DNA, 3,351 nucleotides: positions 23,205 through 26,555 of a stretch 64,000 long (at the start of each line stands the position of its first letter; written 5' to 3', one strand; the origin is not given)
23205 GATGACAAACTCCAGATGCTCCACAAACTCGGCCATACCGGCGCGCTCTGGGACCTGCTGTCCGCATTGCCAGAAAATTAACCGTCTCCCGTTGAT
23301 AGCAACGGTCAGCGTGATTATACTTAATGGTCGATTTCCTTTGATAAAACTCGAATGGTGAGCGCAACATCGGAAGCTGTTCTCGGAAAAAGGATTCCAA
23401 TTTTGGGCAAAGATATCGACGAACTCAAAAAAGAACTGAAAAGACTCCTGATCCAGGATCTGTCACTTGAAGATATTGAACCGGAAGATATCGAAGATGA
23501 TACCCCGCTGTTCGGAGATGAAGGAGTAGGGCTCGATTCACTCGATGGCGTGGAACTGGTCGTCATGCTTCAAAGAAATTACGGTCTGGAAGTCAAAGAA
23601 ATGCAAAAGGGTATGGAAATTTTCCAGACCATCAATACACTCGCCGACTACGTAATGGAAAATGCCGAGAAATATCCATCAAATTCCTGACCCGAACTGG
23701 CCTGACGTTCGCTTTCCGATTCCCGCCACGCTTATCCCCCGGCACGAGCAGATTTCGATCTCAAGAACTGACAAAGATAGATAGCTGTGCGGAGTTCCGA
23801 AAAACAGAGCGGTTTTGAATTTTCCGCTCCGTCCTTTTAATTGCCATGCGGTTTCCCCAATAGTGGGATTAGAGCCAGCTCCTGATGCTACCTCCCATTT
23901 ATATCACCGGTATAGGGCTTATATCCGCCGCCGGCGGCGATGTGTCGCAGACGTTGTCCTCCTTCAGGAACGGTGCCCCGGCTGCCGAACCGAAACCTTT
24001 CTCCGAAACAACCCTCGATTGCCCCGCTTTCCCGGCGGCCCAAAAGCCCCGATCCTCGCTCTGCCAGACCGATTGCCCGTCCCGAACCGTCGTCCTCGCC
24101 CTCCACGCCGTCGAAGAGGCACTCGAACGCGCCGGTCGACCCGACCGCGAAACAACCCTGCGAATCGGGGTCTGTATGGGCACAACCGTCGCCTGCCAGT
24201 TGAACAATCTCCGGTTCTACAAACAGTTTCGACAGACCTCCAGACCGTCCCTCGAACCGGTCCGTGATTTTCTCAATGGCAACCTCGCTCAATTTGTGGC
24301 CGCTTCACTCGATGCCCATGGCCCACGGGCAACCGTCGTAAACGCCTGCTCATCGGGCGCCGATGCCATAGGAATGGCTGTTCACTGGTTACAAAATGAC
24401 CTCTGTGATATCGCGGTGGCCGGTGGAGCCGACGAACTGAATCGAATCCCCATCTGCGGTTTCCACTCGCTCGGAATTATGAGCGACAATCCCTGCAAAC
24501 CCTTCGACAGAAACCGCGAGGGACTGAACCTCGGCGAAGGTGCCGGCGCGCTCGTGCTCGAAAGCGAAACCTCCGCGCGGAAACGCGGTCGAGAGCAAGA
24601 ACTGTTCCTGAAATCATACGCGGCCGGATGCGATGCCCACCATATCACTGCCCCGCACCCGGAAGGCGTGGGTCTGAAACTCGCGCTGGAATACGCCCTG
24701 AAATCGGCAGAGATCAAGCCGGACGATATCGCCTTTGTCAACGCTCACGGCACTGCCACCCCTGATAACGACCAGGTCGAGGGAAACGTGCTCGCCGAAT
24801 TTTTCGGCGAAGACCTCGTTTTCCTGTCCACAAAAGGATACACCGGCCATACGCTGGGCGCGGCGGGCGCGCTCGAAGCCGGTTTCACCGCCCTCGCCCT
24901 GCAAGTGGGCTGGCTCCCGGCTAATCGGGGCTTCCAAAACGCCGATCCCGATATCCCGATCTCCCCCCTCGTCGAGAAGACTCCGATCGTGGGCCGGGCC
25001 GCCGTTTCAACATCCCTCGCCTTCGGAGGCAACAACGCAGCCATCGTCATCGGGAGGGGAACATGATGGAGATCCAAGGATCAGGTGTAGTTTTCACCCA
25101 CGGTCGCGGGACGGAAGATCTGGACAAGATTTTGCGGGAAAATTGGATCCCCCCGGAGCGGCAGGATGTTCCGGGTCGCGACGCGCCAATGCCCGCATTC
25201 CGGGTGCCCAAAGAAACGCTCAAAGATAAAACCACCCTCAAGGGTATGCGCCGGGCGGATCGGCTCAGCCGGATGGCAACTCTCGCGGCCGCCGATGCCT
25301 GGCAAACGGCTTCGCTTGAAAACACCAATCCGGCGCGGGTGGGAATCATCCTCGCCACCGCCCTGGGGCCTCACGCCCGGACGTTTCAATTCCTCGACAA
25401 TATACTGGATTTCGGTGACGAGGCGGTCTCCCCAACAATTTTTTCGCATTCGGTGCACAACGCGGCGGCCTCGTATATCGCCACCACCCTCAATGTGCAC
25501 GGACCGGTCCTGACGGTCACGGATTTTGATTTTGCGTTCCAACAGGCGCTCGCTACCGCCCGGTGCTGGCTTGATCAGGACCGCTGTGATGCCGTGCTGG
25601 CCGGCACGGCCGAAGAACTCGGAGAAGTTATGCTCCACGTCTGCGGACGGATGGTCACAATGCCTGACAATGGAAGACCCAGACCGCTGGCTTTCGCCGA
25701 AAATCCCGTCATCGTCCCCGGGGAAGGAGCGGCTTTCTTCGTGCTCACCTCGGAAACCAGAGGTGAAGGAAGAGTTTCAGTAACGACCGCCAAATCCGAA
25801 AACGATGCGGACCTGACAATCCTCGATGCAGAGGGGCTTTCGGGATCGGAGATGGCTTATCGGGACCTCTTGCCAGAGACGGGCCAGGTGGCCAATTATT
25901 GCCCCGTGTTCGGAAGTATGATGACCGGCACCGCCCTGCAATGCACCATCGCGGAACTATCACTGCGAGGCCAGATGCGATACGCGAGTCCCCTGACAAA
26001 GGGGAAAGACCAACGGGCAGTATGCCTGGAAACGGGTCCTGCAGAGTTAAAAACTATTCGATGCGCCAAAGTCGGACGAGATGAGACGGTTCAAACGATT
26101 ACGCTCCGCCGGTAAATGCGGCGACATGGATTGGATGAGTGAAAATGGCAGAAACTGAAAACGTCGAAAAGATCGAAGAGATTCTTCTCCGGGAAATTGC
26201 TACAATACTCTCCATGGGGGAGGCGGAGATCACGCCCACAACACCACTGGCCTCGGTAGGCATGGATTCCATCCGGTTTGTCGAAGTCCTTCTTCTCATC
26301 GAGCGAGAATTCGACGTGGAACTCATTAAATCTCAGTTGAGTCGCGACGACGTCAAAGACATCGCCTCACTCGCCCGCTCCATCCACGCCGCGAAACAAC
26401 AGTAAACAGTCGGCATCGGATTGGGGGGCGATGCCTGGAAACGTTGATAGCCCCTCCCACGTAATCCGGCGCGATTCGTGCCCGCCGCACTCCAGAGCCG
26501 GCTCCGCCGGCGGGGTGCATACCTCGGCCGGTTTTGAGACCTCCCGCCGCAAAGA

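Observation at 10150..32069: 22-kb aryl-polyene-like type II FAS/PKS lipid cluster carrying three radical-SAM enzymes, three ACPs and two KS/inactive-KS pairs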

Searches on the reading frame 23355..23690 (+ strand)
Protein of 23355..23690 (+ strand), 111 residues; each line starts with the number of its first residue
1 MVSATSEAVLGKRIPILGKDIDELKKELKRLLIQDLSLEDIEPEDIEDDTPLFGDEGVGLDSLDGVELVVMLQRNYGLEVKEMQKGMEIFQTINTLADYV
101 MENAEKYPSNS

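Call 4: search_protein_families(library=pfam, proteins=[window:23355-23690:+], max_evalue=0.01)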
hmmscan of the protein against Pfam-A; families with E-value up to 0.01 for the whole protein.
window:23355-23690:+ (111 aa): 1 family
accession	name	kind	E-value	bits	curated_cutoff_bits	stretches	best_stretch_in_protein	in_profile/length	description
PF00550.31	PP-binding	-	7e-10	39.5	20.8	1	39-100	11-67/67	Phosphopantetheine attachment site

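Call 23: search_solved_structures(query=window:23355-23687:+, max_evalue=0.01)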
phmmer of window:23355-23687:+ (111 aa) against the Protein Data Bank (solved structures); distinct sequences matched with E-value up to 0.01: 59.
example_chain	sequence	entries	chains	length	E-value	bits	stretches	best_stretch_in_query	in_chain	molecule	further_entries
9ls6_A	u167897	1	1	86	2.1e-11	47.1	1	23-99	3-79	Acyl carrier protein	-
7ar9_T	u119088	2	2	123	8.8e-05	25.9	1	38-100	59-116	SDAP1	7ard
2l0q_A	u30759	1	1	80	0.00031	24.1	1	21-101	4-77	Acyl carrier protein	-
7ar7_U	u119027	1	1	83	0.00043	23.6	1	38-102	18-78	Acyl carrier protein 2, mitochondrial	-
1x3o_A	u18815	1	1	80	0.00059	23.2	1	40-100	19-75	acyl carrier protein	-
2ehs_A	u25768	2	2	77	0.00068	23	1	26-103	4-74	Acyl carrier protein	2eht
8e73_AC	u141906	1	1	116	0.00083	22.7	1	25-100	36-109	NDUAB1-beta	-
9l1v_A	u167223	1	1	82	0.00084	22.7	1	37-100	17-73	Acyl carrier protein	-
7a23_e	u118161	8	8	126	0.00091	22.6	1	36-102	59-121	ACPM2 | Acyl carrier protein 2, mitochondrial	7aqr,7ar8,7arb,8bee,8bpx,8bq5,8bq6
2dnw_A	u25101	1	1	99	0.001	22.4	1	38-109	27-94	Acyl carrier protein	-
2n5h_A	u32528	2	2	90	0.0011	22.3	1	20-100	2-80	Peptidyl carrier protein PltL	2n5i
7b0n_T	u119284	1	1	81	0.0013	22.1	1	56-102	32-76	Acyl carrier protein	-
7arc_U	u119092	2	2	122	0.0013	22.1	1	53-93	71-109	SDAP2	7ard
6o6e_E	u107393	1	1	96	0.0014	22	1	20-100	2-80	Peptidyl carrier protein PltL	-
9f5x_J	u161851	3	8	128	0.0015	21.9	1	55-86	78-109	Acyl carrier protein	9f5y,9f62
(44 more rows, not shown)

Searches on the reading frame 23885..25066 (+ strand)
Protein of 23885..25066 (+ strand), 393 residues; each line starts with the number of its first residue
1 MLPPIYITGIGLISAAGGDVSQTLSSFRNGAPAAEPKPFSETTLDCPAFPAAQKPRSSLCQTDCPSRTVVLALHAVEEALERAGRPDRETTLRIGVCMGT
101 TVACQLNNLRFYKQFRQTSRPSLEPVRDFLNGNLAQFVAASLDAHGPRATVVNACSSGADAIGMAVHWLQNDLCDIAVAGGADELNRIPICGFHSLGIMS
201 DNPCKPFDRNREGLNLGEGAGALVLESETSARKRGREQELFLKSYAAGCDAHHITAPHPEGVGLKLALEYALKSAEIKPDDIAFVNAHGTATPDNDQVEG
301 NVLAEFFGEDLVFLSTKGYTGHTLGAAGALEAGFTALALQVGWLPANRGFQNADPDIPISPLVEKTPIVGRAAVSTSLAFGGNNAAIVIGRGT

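Call 4: search_protein_families(library=pfam, proteins=[window:23885-25066:+], max_evalue=0.01)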
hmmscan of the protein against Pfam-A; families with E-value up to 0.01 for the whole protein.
window:23885-25066:+ (393 aa): 3 families
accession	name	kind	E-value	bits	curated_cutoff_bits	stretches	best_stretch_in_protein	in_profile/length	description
PF00109.32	ketoacyl-synt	-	4.8e-32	112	20.8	1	66-230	87-251/252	Beta-ketoacyl synthase, N-terminal domain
PF02801.28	Ketoacyl-synt_C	-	1.1e-25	90.4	20.8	1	242-350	4-118/119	Beta-ketoacyl synthase, C-terminal domain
PF00108.29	Thiolase_N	-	0.00019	21.4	26.4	1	138-191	68-121/260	Thiolase, N-terminal domain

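Call 21: search_solved_structures(query=window:23885-25063:+, max_evalue=1e-10)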
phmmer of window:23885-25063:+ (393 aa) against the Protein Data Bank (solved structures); distinct sequences matched with E-value up to 1e-10: 137 (the best 60 are shown).
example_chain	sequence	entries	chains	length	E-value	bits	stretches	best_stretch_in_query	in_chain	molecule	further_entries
9s5h_B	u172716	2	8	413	1.7e-55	191.6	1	71-391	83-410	3-oxoacyl-(Acyl-carrier-protein) synthase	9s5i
1j3n_A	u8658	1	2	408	1.4e-52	182.1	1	51-389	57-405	3-oxoacyl-(acyl-carrier protein) synthase II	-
6qsp_A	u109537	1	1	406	1.7e-50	175.2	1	5-390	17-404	Beta-ketoacyl synthase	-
1ox0_A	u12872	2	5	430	1.9e-47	165.1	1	71-389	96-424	Beta ketoacyl-acyl carrier protein synthase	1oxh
7f28_B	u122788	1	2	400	8.8e-47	162.9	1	72-390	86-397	Putative 3-oxoacyl-[ACP] synthase FabV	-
2rjt_A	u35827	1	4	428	1.2e-46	162.5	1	72-390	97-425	Beta-ketoacyl-ACP synthase II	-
1e5m_A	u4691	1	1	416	1.4e-46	162.3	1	128-388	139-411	BETA KETOACYL ACYL CARRIER PROTEIN SYNTHASE II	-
4ls5_A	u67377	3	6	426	2.9e-46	161.3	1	5-389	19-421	3-oxoacyl-[acyl-carrier-protein] synthase 2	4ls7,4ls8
1w0i_A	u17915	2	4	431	3.2e-46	161.1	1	75-388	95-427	3-OXOACYL CARRIER PROTEIN SYNTHASE | 3-OXOACYL-[ACYL-CARRIER-PROTEIN] SYNTHASE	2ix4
2alm_A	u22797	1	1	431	3.6e-46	160.9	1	71-389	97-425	3-oxoacyl-(acyl-carrier-protein) synthase II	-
4ls6_A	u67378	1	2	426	8.2e-46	159.8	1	5-389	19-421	3-oxoacyl-[acyl-carrier-protein] synthase 2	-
2gqd_A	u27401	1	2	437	3.7e-45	157.6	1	6-389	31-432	3-oxoacyl-[acyl-carrier-protein] synthase 2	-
3o04_A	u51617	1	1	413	2.1e-44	155.1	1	7-390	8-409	beta-keto-acyl carrier protein synthase II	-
5sxo_A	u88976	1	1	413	4.6e-44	154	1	7-390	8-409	3-oxoacyl-[acyl-carrier-protein] synthase 2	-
6kxd_A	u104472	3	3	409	9.5e-44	153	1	5-390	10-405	Ketosynthase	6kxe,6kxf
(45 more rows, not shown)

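Call 46: search_protein_families(library=ncbifam, proteins=[window:23885-25066:+], max_evalue=0.001)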
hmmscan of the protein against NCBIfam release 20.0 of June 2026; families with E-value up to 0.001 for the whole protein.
window:23885-25066:+ (393 aa): 31 families (the best 25 are shown)
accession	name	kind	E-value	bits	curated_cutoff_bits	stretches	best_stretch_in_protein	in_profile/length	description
NF006618.0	PRK09185.1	subfamily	2.1e-92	310.2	407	1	3-391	3-392/394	beta-ketoacyl-ACP synthase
TIGR03150.1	fabF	equivalog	1.4e-73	248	493.75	1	6-389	4-406/407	beta-ketoacyl-ACP synthase II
NF005589.0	PRK07314.1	subfamily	3.5e-70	236.8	387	1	6-391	7-411/413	beta-ketoacyl-ACP synthase II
NF058662.1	cispenta_AmcF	equivalog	1.3e-65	221.8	325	1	5-389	2-367/369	cispentacin biosynthesis acyltransferase subunit AmcF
NF004618.0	PRK05952.1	equivalog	8.9e-64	215.8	455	1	5-391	4-382/384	beta-ketoacyl-ACP synthase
NF004970.0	PRK06333.1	subfamily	3.8e-60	203.9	525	1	67-391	81-421/424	beta-ketoacyl-ACP synthase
NF006587.0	PRK09116.1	equivalog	3.2e-52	177.7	470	1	6-391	5-406/408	beta-ketoacyl-ACP synthase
NF005916.1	PRK07910.1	equivalog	3.8e-51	174.3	560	1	79-391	94-417/418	KasA/KasB family beta-ketoacyl-ACP synthase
NF006274.0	PRK08439.1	equivalog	1.4e-46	159.1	621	1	5-389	4-403/406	beta-ketoacyl-ACP synthase II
NF005076.0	PRK06501.1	equivalog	1.1e-45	156.4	629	1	125-391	145-422/425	beta-ketoacyl-ACP synthase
NF005490.0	PRK07103.1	equivalog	1.1e-45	156.4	445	1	4-391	5-412/414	polyketide beta-ketoacyl:acyl carrier protein synthase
NF005935.0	PRK07967.1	equivalog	8.1e-38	130.3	630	1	6-391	5-403/406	beta-ketoacyl-ACP synthase I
NF006434.0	PRK08722.1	equivalog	1.6e-36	126.1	759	1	129-389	134-411/414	beta-ketoacyl-ACP synthase II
NF045894.1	PKS_plus_SDR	equivalog_domain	9.9e-28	96.3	1740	1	78-359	100-385/1515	type I polyketide synthase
NF041183.1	Pks2_ls1_myc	equivalog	6.6e-26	89.6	2400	1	137-352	155-374/2086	sulfolipid-1 biosynthesis phthioceranic/hydroxyphthioceranic acid synthase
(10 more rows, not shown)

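Call 53: search_solved_structures(query=window:23885-25063:+, max_evalue=1e-50, show_alignments=1)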
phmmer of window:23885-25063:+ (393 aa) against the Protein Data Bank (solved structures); distinct sequences matched with E-value up to 1e-50: 2.
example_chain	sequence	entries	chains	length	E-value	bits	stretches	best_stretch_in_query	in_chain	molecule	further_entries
9s5h_B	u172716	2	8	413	1.7e-55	191.6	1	71-391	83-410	3-oxoacyl-(Acyl-carrier-protein) synthase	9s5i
1j3n_A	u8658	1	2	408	1.4e-52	182.1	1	51-389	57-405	3-oxoacyl-(acyl-carrier protein) synthase II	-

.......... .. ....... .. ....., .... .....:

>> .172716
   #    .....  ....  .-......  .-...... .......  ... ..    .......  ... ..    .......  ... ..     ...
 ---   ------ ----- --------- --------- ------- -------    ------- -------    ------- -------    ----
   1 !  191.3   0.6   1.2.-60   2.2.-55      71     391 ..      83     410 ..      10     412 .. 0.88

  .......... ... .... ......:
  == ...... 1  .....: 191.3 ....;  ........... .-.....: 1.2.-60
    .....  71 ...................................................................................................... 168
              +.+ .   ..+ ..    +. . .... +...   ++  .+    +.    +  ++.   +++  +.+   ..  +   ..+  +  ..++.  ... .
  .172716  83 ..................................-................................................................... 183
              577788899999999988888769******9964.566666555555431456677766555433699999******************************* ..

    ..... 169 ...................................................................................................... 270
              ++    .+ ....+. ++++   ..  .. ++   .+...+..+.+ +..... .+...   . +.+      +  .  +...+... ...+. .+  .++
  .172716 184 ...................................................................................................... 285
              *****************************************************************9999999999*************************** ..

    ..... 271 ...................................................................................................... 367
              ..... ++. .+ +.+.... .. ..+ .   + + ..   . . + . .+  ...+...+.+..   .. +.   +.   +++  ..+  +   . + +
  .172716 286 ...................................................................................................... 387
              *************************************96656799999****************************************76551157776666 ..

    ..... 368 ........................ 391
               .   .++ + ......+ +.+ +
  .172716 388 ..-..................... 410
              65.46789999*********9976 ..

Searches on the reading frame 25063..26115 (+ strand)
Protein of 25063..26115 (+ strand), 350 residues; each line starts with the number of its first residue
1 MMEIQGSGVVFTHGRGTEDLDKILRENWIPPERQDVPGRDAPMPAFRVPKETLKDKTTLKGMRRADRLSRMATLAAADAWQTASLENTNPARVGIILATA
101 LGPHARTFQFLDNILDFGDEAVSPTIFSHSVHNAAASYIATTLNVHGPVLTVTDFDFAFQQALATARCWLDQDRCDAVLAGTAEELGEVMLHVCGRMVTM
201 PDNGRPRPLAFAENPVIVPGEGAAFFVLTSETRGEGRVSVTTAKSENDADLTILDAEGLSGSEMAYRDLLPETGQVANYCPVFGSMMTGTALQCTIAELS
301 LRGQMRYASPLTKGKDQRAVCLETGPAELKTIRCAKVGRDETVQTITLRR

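Call 4: search_protein_families(library=pfam, proteins=[window:25063-26115:+], max_evalue=0.01)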
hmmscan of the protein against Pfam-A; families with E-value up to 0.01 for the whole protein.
window:25063-26115:+ (350 aa): 2 families
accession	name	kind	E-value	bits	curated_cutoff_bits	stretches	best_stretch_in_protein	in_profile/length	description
PF00109.32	ketoacyl-synt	-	8.7e-14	52.2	20.8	1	58-231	79-249/252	Beta-ketoacyl synthase, N-terminal domain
PF13723.12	Ketoacyl-synt_2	-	1.3e-12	48.2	25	1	57-180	20-135/223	Beta-ketoacyl synthase, N-terminal domain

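Call 22: search_solved_structures(query=window:25063-26112:+, max_evalue=0.01)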
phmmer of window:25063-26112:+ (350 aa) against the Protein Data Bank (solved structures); distinct sequences matched with E-value up to 0.01: 19.
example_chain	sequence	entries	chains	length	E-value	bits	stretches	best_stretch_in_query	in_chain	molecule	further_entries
1j3n_A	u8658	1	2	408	6.1e-08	35.4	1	60-232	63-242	3-oxoacyl-(acyl-carrier protein) synthase II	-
2wgf_A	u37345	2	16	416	8.3e-07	31.7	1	61-237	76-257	3-OXOACYL-[ACYL-CARRIER-PROTEIN] SYNTHASE 1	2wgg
4c6w_A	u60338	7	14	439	9.4e-07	31.5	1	61-237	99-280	3-OXOACYL-[ACYL-CARRIER-PROTEIN] SYNTHASE 1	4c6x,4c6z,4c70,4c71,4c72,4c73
6p9k_A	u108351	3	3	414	2e-06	30.5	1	61-237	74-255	3-oxoacyl-ACP synthase | 3-oxoacyl-[acyl-carrier-protein] synthase 1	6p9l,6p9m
2wgd_A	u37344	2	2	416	2e-06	30.5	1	61-237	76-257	3-OXOACYL-[ACYL-CARRIER-PROTEIN] SYNTHASE 1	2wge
5ld8_A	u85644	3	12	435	2.2e-06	30.3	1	61-237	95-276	3-oxoacyl-[acyl-carrier-protein] synthase 1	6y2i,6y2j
5w2o_A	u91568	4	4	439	2.2e-06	30.3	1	61-237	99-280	3-oxoacyl-[acyl-carrier-protein] synthase 1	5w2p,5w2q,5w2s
4c6u_A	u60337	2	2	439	2.2e-06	30.3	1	61-237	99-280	3-OXOACYL-[ACYL-CARRIER-PROTEIN] SYNTHASE 1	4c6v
2gp6_A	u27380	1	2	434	7.2e-06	28.6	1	58-237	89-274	3-oxoacyl-[acyl-carrier-protein] synthase 2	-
2gqd_A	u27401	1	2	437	0.00011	24.8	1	52-236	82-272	3-oxoacyl-[acyl-carrier-protein] synthase 2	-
9s5h_C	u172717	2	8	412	0.00081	21.9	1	59-186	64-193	3-oxoacyl-(Acyl-carrier-protein) synthase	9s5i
2gfv_A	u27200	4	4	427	0.0016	20.9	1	54-232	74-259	3-oxoacyl-[acyl-carrier-protein] synthase 2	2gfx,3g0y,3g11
9lpl_A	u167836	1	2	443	0.0017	20.8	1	54-232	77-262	3-oxoacyl-[acyl-carrier-protein] synthase 2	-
7f28_A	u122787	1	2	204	0.0018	20.7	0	66-138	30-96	Ketoacyl_synth_N domain-containing protein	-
3hnz_A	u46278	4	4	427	0.0027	20.2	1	54-231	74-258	3-oxoacyl-[acyl-carrier-protein] synthase 2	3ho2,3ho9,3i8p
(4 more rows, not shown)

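Call 46: search_protein_families(library=ncbifam, proteins=[window:25063-26115:+], max_evalue=0.001)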
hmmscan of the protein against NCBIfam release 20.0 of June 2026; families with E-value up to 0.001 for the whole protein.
window:25063-26115:+ (350 aa): 8 families
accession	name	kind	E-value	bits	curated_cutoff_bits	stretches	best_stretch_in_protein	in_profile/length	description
TIGR03150.1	fabF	equivalog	5.4e-13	48.4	493.75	1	53-186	56-191/407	beta-ketoacyl-ACP synthase II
NF005589.0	PRK07314.1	subfamily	2.4e-11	43.1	387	1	50-186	56-194/413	beta-ketoacyl-ACP synthase II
NF006618.0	PRK09185.1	subfamily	1.4e-08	34.2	407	1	58-240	64-242/394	beta-ketoacyl-ACP synthase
NF004970.0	PRK06333.1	subfamily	5.8e-08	32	525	1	58-185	72-202/424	beta-ketoacyl-ACP synthase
NF005916.1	PRK07910.1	equivalog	1.3e-07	30.9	560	1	54-239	69-260/418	KasA/KasB family beta-ketoacyl-ACP synthase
NF005490.0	PRK07103.1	equivalog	2.5e-07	30.1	445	1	6-237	10-257/414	polyketide beta-ketoacyl:acyl carrier protein synthase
NF006587.0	PRK09116.1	equivalog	5.8e-06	25.3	470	1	41-231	51-243/408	beta-ketoacyl-ACP synthase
NF058659.1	cispenta_AmcG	equivalog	7.1e-06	25.8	80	1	65-186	24-144/157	cispentacin moiety biosynthesis protein AmcG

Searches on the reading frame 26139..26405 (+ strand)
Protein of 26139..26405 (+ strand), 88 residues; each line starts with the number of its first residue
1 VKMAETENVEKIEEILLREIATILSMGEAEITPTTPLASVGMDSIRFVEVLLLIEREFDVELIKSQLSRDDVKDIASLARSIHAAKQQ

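Call 4: search_protein_families(library=pfam, proteins=[window:26139-26405:+], max_evalue=0.01)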
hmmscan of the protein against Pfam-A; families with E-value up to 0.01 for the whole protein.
window:26139-26405:+ (88 aa): 2 families
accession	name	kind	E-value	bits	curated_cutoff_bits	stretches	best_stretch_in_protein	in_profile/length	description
PF00550.31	PP-binding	-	2.3e-10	41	20.8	1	15-78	2-63/67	Phosphopantetheine attachment site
PF23297.2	ACP_SdgA_C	-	7e-08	32.9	27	1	5-74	4-74/95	Highly reducing polyketide synthase sdgA, C-terminal ACP domain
